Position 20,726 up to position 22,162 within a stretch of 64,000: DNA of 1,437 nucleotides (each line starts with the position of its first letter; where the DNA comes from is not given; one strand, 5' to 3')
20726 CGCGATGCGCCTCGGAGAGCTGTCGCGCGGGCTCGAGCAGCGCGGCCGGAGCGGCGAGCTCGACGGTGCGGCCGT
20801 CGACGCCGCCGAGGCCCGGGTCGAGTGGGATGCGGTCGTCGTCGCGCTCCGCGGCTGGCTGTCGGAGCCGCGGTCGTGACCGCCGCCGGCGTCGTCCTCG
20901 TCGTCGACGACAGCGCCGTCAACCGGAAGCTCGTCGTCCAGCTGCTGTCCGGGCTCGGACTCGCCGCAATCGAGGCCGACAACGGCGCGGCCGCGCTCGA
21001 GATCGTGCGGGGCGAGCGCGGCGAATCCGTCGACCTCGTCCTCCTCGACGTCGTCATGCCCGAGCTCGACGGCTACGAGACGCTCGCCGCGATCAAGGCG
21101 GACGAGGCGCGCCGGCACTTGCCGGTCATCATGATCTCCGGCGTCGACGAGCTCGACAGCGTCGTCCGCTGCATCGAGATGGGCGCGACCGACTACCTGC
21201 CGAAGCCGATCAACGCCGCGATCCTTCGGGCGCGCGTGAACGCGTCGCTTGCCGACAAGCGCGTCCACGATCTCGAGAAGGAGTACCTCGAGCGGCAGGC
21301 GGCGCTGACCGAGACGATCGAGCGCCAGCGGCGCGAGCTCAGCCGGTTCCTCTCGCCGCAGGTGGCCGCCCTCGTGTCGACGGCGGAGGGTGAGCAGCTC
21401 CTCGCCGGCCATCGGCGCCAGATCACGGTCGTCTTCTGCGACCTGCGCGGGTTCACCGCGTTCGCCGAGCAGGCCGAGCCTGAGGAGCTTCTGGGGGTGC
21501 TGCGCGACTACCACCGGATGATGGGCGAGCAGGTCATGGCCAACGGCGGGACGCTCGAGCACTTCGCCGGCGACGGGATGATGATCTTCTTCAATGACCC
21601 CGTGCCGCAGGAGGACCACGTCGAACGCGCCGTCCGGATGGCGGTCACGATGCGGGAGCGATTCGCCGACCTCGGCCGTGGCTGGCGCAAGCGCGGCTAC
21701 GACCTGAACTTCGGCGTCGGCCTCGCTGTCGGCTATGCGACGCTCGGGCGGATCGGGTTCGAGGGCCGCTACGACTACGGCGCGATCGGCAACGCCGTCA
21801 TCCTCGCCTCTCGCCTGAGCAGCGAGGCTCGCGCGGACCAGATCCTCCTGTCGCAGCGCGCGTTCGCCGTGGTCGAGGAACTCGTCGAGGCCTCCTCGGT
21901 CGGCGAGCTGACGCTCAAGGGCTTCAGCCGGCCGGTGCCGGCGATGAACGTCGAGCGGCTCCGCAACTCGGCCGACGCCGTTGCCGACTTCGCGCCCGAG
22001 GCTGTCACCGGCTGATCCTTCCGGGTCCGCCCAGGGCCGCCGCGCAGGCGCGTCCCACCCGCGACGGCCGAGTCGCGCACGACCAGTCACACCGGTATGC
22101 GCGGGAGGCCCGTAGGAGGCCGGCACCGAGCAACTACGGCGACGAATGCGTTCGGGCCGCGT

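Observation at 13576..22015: Translationally coupled His-Asp-His-Asp relay from a 10-GAF cytosolic hybrid kinase to a receiver-cyclase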

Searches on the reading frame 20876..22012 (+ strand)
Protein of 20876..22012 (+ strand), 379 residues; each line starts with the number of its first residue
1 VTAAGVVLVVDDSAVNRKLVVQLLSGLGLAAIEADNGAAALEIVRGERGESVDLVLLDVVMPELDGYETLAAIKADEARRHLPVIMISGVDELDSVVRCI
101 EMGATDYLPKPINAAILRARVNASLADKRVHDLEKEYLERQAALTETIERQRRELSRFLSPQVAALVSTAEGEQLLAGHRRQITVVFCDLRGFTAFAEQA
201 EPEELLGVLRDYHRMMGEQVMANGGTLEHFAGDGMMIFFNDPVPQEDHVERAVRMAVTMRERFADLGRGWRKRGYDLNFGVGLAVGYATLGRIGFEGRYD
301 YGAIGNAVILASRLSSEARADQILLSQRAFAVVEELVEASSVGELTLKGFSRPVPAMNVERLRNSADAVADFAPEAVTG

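Call 8: search_protein_families(library=pfam, proteins=[window:20876-22012:+], max_evalue=0.01)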
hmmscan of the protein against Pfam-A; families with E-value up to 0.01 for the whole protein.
window:20876-22012:+ (379 aa): 2 families
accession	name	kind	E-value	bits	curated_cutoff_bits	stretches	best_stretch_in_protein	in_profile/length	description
PF00072.30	Response_reg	-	3e-27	95.4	30.2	1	7-121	1-110/111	Response regulator receiver domain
PF00211.25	Guanylate_cyc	-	4e-19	69.3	21.9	1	181-349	7-172/183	Adenylate and Guanylate cyclase catalytic domain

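Call 9: search_protein_families(library=ncbifam, proteins=[window:20876-22012:+], max_evalue=0.01)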
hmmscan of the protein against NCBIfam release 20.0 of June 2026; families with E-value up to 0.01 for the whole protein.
window:20876-22012:+ (379 aa): 98 families (the best 25 are shown)
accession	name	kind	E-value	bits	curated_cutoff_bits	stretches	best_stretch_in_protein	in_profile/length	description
NF007135.0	PRK09581.1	equivalog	6.7e-29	101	474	1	6-137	4-132/457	PleD family two-component system response regulator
NF045944.1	ResRegRpaBCyano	equivalog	1.1e-20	73.9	330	1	8-135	1-120/229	response regulator transcription factor RpaB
NF011874.0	PRK15347.1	equivalog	5.3e-20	71.1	852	1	7-169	693-852/921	two component system sensor kinase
TIGR02154.1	PhoB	equivalog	7.6e-19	67.9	296.2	1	6-134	4-129/226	phosphate regulon transcriptional regulator PhoB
NF041733.1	resp_reg_CseB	equivalog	7.7e-19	68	350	1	7-136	3-126/228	two-component system response regulator CseB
NF047654.1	DiguCycDgcRLepto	equivalog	1.5e-18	66.7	500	1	7-149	5-143/295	diguanylate cyclase DgcR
NF007969.0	PRK10693.1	equivalog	4.3e-18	65.4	329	1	7-168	10-169/337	two-component system response regulator RssB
NF008199.0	PRK10955.1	equivalog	4.5e-18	66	341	1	7-135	4-125/232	envelope stress response regulator transcription factor CpxR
NF045505.1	RR_RssB_Pseudo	equivalog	9.6e-18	64.4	700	1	6-140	7-137/394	two-component system response regulator RssB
NF040689.1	MtrAB_MtrA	equivalog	1.3e-17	63.9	300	1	7-137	1-123/219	MtrAB system response regulator MtrA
NF008099.0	PRK10841.1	equivalog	1.3e-17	62.9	920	1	6-122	826-937/949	two-component system sensor histidine kinase RcsC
NF001965.0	PRK00742.1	subfamily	3.1e-17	62.8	293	1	7-154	6-151/357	chemotaxis-specific protein-glutamate methyltransferase CheB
NF008469.0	PRK11361.1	equivalog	3.3e-17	62.3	714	1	1-144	1-136/461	acetoacetate metabolism transcriptional regulator AtoC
NF033120.0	vanR_FM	exception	4.5e-17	62.5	460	1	7-142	6-133/231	vancomycin resistance response regulator transcription factor, VanR-F/VanR-M family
TIGR01387.1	cztR_silR_copR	subfamily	7.2e-17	61.8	279.2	1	7-132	1-121/218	heavy metal response regulator transcription factor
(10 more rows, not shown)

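Call 11: search_solved_structures(query=window:20876-22012:+, max_evalue=0.001, show_alignments=4)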
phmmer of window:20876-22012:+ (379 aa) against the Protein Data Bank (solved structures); distinct sequences matched with E-value up to 0.001: 309 (the best 60 are shown).
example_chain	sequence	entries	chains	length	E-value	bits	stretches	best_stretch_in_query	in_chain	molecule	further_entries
3r5g_A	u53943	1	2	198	4e-36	127.9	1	178-359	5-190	CyaB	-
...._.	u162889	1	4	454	1e-28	103.6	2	6-132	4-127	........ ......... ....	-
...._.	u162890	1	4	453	1.2e-28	103.4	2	7-132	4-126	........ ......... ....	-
2wb4_A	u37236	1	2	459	1.3e-28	103.2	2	6-132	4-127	DIGUANYLATE CYCLASE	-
6fht_A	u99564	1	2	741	1.3e-28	103.2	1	147-357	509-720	Bacteriophytochrome,Adenylate cyclase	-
1w25_A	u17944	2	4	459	1.5e-28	103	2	7-132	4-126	STALKED-CELL DIFFERENTIATION CONTROLLING PROTEIN | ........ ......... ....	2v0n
2w01_A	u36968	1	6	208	2.4e-26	95.8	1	176-358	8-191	ADENYLATE CYCLASE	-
1wc0_A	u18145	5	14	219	1.6e-17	66.8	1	180-355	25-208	ADENYLATE CYCLASE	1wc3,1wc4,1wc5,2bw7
1wc1_A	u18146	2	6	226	1.8e-17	66.6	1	179-355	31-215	ADENYLATE CYCLASE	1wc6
6zxc_A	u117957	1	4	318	5.3e-16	61.8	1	7-141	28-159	Putative GGDEF/response regulator receiver domain protein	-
6zxm_A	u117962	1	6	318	5.5e-16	61.7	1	7-141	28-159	Putative GGDEF/response regulator receiver domain protein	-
6zxb_A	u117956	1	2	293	5.8e-16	61.6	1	7-141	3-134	Putative GGDEF/response regulator receiver domain protein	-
4uhj_A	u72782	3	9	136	1.6e-15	60.2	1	7-131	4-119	TRANSCRIPTIONAL REGULATORY PROTEIN CPXR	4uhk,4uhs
4hnq_A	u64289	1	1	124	1.6e-15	60.2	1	7-121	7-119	Chemotaxis protein CheY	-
4hns_A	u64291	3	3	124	2.2e-15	59.7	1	7-121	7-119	Chemotaxis protein CheY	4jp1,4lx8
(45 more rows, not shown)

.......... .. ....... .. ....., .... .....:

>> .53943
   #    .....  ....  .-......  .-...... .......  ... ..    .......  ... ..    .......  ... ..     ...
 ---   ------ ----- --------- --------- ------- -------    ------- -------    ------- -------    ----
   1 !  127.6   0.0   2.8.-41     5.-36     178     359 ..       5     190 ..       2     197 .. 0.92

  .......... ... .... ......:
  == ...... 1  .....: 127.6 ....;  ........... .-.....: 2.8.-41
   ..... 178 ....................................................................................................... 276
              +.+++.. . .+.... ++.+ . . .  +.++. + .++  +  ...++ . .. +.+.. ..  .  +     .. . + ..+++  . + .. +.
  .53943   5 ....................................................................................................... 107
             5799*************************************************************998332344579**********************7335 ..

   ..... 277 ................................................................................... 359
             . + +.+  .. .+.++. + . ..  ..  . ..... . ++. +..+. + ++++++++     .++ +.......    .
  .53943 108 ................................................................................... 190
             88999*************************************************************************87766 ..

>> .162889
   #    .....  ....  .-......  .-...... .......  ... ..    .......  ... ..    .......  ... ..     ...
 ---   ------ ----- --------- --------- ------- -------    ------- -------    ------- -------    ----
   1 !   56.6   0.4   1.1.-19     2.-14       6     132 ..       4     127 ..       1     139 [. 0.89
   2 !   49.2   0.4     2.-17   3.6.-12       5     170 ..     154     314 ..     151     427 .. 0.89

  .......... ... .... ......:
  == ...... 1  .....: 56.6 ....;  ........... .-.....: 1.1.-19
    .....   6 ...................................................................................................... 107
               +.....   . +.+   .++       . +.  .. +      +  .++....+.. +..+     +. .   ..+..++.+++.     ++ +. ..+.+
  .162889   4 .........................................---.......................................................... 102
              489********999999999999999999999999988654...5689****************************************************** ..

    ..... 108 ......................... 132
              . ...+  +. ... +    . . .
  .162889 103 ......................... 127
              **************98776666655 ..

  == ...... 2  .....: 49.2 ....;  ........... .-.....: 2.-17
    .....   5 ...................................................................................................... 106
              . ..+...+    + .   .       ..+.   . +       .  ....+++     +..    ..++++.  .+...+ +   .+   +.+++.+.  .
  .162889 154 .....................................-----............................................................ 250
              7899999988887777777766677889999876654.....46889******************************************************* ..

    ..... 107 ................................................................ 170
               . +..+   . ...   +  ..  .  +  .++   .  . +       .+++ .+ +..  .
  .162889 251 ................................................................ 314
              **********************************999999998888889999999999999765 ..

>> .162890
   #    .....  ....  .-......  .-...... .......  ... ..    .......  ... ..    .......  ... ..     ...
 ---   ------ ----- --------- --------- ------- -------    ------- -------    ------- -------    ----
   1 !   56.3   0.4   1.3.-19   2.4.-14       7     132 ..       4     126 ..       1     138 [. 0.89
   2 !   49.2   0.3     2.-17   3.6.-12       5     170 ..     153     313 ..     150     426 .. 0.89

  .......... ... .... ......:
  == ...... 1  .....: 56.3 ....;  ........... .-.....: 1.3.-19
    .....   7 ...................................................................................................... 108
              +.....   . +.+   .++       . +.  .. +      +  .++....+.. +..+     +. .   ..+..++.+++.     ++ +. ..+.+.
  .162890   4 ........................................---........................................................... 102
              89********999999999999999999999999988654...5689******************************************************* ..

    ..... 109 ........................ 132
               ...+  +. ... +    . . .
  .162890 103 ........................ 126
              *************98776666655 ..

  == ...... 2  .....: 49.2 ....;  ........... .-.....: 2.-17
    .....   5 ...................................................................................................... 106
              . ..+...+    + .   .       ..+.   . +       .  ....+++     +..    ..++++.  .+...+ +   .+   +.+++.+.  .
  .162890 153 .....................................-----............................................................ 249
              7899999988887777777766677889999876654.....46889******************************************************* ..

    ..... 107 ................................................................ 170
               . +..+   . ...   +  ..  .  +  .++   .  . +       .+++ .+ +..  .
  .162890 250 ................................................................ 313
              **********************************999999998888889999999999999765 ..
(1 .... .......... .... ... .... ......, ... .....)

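Call 12: find_homologous_proteins(query=window:20876-22012:+, max_evalue=1e-20)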
Query window:20876-22012:+ (379 aa): 7999 proteins with E <= 1e-20 among 8000 candidates; the best 120 are listed.
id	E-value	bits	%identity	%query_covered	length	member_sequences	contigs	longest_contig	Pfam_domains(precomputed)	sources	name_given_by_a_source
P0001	5.7e-239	810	100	100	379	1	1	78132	PF00211.26,PF00072.31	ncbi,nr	ncbi:MAG TPA: response regulator [Candidatus Limnocylindrales bacterium]|nr:response regulator [Cand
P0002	3.7e-226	768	95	100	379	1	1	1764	PF00211.26,PF00072.31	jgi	jgi:adenylate cyclase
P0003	9.0e-219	743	92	100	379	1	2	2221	PF00211.26,PF00072.31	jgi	jgi:adenylate cyclase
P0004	4.9e-213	725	89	99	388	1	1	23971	PF00211.26,PF00072.31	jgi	jgi:class 3 adenylate cyclase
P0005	1.1e-184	631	79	97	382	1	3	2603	PF00211.26,PF00072.31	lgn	-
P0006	1.3e-181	621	78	97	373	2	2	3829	PF00211.26,PF00072.31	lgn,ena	-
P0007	8.4e-180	615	78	96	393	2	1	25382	PF00211.26,PF00072.31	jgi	jgi:class 3 adenylate cyclase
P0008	1.5e-179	614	78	96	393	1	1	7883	PF00211.26,PF00072.31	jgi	jgi:class 3 adenylate cyclase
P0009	7.0e-179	612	79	97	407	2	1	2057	PF00211.26,PF00072.31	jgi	jgi:adenylate cyclase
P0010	8.3e-178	609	78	97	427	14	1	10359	PF00211.26,PF00072.31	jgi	-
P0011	9.2e-178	609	78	96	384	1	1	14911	PF00211.26,PF00072.31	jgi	jgi:adenylate cyclase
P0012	1.1e-177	608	77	97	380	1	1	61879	PF00211.26,PF00072.31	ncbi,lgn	-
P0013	1.5e-177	608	79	96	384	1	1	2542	PF00211.26,PF00072.31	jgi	jgi:adenylate cyclase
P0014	1.7e-177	608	79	96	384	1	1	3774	PF00211.26,PF00072.31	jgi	jgi:adenylate cyclase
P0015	1.8e-177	608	79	96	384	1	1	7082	PF00211.26,PF00072.31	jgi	jgi:adenylate cyclase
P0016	1.8e-177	608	79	96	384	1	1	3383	PF00211.26,PF00072.31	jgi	-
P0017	1.8e-177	608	75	98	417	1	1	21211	PF00211.26,PF00072.31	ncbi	ncbi:MAG TPA: adenylate/guanylate cyclase domain-containing protein [Candidatus Limnocylindrales bac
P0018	2.0e-177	607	78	96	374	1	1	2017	PF00211.26,PF00072.31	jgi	-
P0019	2.2e-177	607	77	95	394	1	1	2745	PF00211.26,PF00072.31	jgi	jgi:adenylate cyclase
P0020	3.0e-177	607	77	96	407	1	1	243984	PF00211.26,PF00072.31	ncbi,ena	-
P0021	3.2e-177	607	79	96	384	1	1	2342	PF00211.26,PF00072.31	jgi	jgi:class 3 adenylate cyclase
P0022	3.6e-177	607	79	96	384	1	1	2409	PF00211.26,PF00072.31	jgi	jgi:class 3 adenylate cyclase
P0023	4.4e-177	606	78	96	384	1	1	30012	PF00211.26,PF00072.31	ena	-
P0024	7.1e-177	606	71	68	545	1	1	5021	PF13185.13,PF01590.33,PF13492.13,PF00211.26,PF00072.31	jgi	-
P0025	7.7e-177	606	79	96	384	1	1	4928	PF00211.26,PF00072.31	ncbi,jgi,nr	ncbi:MAG TPA: response regulator [Methylomirabilota bacterium]|nr:response regulator [Methylomirabil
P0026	7.7e-177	606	79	96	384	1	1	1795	PF00211.26,PF00072.31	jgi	jgi:class 3 adenylate cyclase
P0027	1.0e-176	605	78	96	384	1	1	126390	PF00211.26,PF00072.31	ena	-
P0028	1.1e-176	605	79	96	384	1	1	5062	PF00211.26,PF00072.31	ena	-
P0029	1.1e-176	605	79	96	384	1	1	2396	PF00211.26,PF00072.31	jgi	jgi:adenylate cyclase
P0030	1.3e-176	605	79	96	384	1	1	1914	PF00211.26,PF00072.31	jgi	jgi:adenylate cyclase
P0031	1.3e-176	605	79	96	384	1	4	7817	PF00211.26,PF00072.31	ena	-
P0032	1.4e-176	605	78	96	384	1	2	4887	PF00211.26,PF00072.31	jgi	jgi:adenylate cyclase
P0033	1.6e-176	604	79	96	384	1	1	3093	PF00211.26,PF00072.31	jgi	jgi:adenylate cyclase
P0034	1.8e-176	604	78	96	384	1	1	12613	PF00211.26,PF00072.31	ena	-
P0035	1.8e-176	604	76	96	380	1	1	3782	PF00211.26,PF00072.31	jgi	jgi:adenylate cyclase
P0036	2.0e-176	604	78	96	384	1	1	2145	PF00211.26,PF00072.31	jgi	jgi:class 3 adenylate cyclase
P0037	2.0e-176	604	78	96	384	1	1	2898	PF00211.26,PF00072.31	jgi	jgi:class 3 adenylate cyclase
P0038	2.1e-176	604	78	96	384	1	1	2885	PF00211.26,PF00072.31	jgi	jgi:class 3 adenylate cyclase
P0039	2.1e-176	604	78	96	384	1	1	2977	PF00211.26,PF00072.31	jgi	jgi:adenylate cyclase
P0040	2.2e-176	604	76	92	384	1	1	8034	PF00211.26,PF00072.31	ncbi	ncbi:MAG TPA: adenylate/guanylate cyclase domain-containing protein [Candidatus Limnocylindrales bac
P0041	2.3e-176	604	78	96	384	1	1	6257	PF00211.26,PF00072.31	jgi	jgi:adenylate cyclase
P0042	2.4e-176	604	76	92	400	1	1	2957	PF00211.26,PF00072.31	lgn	-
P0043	3.0e-176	604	78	96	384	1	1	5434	PF00211.26,PF00072.31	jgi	jgi:adenylate cyclase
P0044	3.1e-176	604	77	95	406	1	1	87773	PF00211.26,PF00072.31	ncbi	-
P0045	3.1e-176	604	78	96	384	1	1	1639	PF00211.26,PF00072.31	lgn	-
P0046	3.1e-176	604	78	96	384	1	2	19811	PF00211.26,PF00072.31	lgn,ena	-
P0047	3.5e-176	603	79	96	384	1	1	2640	PF00211.26,PF00072.31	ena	-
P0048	3.9e-176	603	79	96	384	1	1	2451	PF00211.26,PF00072.31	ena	-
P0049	4.2e-176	603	78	96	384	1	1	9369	PF00211.26,PF00072.31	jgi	jgi:adenylate cyclase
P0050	4.6e-176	603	78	96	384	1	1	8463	PF00211.26,PF00072.31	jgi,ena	-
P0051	4.8e-176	603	79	96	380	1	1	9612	PF00211.26,PF00072.31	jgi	-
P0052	5.0e-176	603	78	96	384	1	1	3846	PF00211.26,PF00072.31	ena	-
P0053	5.6e-176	603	78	96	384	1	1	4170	PF00211.26,PF00072.31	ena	-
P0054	5.6e-176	603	78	96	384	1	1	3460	PF00211.26,PF00072.31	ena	-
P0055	6.6e-176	602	78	96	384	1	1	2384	PF00211.26,PF00072.31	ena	-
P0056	6.9e-176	602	78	96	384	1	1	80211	PF00211.26,PF00072.31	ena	-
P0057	8.9e-176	602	78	96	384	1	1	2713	PF00211.26,PF00072.31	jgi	jgi:adenylate cyclase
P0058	9.5e-176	602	78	96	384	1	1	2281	PF00211.26,PF00072.31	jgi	jgi:adenylate cyclase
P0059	1.1e-175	602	78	96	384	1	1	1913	PF00211.26,PF00072.31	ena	-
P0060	1.1e-175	602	78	96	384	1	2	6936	PF00211.26,PF00072.31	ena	-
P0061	1.3e-175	601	78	96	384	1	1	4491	PF00211.26,PF00072.31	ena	-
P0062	1.3e-175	601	78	96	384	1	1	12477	PF00211.26,PF00072.31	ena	-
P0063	1.4e-175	601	79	96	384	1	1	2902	PF00211.26,PF00072.31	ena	-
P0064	1.5e-175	601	79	96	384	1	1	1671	PF00211.26,PF00072.31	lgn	-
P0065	1.6e-175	601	78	96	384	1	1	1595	PF00211.26,PF00072.31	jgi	-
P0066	1.6e-175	601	76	96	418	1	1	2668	PF00211.26,PF00072.31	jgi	jgi:class 3 adenylate cyclase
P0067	1.6e-175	601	78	96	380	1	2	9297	PF00211.26,PF00072.31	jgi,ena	jgi:class 3 adenylate cyclase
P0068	1.7e-175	601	78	96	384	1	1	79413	PF00211.26,PF00072.31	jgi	jgi:adenylate cyclase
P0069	1.8e-175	601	75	98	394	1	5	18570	PF00211.26,PF00072.31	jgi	jgi:adenylate cyclase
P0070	1.9e-175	601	78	96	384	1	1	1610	PF00211.26,PF00072.31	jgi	jgi:adenylate cyclase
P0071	2.3e-175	601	78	96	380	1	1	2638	PF00211.26,PF00072.31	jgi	jgi:class 3 adenylate cyclase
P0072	2.5e-175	601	78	96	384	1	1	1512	PF00211.26,PF00072.31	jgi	jgi:adenylate cyclase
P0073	2.6e-175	601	79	96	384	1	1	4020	PF00211.26,PF00072.31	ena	-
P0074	2.7e-175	600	78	96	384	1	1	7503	PF00211.26,PF00072.31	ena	-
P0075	2.9e-175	600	78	96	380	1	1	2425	PF00211.26,PF00072.31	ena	-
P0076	3.0e-175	600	78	96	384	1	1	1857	PF00211.26,PF00072.31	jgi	-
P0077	3.0e-175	600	78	96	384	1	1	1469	PF00211.26,PF00072.31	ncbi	-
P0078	3.7e-175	600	78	96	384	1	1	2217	PF00211.26,PF00072.31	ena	-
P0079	4.9e-175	600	78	96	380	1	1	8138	PF00211.26,PF00072.31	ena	-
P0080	6.3e-175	599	78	96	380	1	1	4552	PF00211.26,PF00072.31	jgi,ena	-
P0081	6.3e-175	599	77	97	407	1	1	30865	PF00211.26,PF00072.31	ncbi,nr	ncbi:MAG TPA: response regulator [Candidatus Limnocylindrales bacterium]|nr:response regulator [Cand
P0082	6.9e-175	599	78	96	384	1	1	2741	PF00211.26,PF00072.31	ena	-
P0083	8.9e-175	599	78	96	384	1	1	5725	PF00211.26,PF00072.31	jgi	jgi:adenylate cyclase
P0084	9.2e-175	599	78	96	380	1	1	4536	PF00211.26,PF00072.31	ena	-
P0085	9.8e-175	599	78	96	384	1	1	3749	PF00211.26,PF00072.31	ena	-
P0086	1.5e-174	598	76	96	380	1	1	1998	PF00211.26,PF00072.31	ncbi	-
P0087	1.9e-174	598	78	96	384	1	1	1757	PF00211.26,PF00072.31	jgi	jgi:class 3 adenylate cyclase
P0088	3.0e-174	597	78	96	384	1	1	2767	PF00211.26,PF00072.31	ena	-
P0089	3.3e-174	597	75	97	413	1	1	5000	PF00211.26,PF00072.31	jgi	jgi:adenylate cyclase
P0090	4.8e-174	596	77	96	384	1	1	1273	PF00211.26,PF00072.31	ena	-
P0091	4.8e-174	596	77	96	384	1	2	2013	PF00211.26,PF00072.31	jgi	jgi:class 3 adenylate cyclase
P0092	5.1e-174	596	75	96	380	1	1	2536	PF00211.26,PF00072.31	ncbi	-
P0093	5.1e-174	596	77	96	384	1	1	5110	PF00211.26,PF00072.31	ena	-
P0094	5.9e-174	596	77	96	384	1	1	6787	PF00211.26,PF00072.31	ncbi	ncbi:MAG TPA: response regulator [Candidatus Limnocylindrales bacterium]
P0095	5.9e-174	596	76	96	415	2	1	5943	PF00211.26,PF00072.31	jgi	jgi:adenylate cyclase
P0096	6.5e-174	596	78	96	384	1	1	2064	PF00211.26,PF00072.31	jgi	jgi:class 3 adenylate cyclase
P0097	7.9e-174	596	77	96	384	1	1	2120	PF00211.26,PF00072.31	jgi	jgi:class 3 adenylate cyclase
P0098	8.2e-174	596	77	96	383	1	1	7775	PF00211.26,PF00072.31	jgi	-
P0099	8.2e-174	596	77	96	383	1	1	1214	PF00211.26,PF00072.31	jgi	jgi:class 3 adenylate cyclase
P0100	8.3e-174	596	77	96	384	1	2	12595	PF00211.26,PF00072.31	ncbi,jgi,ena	ncbi:MAG TPA: response regulator [Candidatus Limnocylindrales bacterium]|jgi:class 3 adenylate cycla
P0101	9.2e-174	595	77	96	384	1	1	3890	PF00211.26,PF00072.31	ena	-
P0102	1.0e-173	595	77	96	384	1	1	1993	PF00211.26,PF00072.31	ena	-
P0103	1.1e-173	595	77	96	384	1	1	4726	PF00211.26,PF00072.31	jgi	jgi:adenylate cyclase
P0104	1.2e-173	595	77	96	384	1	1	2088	PF00211.26,PF00072.31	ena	-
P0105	1.4e-173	595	77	96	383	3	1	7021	PF00211.26,PF00072.31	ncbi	ncbi:MAG TPA: response regulator [Candidatus Limnocylindrales bacterium]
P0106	1.4e-173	595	76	97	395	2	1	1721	PF00211.26,PF00072.31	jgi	jgi:adenylate cyclase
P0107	1.7e-173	595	77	96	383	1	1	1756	PF00211.26,PF00072.31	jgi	-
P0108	2.0e-173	594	77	96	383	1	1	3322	PF00211.26,PF00072.31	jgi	-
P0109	2.2e-173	594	77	96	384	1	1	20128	PF00211.26,PF00072.31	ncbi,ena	-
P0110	2.3e-173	594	77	94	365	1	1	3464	PF00211.26,PF00072.31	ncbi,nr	ncbi:MAG TPA: adenylate/guanylate cyclase domain-containing response regulator, partial [Candidatus 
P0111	2.7e-173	594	77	96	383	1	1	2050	PF00211.26,PF00072.31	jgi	-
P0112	3.6e-173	593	77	96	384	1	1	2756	PF00211.26,PF00072.31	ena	-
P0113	3.7e-173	593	77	96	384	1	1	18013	PF00211.26,PF00072.31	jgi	-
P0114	3.9e-173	593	75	96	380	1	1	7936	PF00211.26,PF00072.31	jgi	-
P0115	4.3e-173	593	77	96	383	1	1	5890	PF00211.26,PF00072.31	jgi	-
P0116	4.5e-173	593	77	96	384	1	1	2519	PF00211.26,PF00072.31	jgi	jgi:class 3 adenylate cyclase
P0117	4.9e-173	593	77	96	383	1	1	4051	PF00211.26,PF00072.31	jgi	-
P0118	6.9e-173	593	77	96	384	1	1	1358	PF00211.26,PF00072.31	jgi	-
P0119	1.2e-172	592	77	96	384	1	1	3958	PF00211.26,PF00072.31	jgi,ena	-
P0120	1.2e-172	592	76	97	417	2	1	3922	PF00211.26,PF00072.31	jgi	jgi:adenylate cyclase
